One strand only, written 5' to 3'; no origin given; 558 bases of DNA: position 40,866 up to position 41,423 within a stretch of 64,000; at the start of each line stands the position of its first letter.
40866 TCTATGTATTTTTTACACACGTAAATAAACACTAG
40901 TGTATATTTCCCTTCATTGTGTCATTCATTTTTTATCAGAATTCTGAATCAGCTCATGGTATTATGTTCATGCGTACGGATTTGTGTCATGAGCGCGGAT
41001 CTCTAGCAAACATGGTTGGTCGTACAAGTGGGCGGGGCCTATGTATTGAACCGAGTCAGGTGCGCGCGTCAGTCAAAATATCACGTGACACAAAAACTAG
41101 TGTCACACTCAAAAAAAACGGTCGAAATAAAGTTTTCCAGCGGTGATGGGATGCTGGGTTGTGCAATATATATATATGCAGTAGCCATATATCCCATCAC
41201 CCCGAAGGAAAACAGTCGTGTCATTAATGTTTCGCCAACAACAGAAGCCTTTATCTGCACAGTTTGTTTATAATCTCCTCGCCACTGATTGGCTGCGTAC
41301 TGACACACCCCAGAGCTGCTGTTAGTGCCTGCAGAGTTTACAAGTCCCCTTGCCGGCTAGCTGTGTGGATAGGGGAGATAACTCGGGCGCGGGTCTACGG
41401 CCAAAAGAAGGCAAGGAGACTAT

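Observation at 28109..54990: PIWI-clade Argonaute gene spread over >27 kb, heavily TE-invaded and truncated at both ends in the window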

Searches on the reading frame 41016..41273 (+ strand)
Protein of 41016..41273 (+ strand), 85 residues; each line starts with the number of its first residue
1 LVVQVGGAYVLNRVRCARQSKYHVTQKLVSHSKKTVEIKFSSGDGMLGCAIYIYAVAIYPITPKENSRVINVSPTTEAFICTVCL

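Call 42: search_protein_families(library=pfam, proteins=[window:41016-41273:+], max_evalue=0.1)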
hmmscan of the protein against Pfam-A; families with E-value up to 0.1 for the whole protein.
window:41016-41273:+ (85 aa): 1 family
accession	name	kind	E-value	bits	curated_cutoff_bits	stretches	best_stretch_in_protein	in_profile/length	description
PF15055.12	DMAC1_Dmo2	-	0.039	14.6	27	0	42-66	9-33/47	DMAC1/Dmo2-like domain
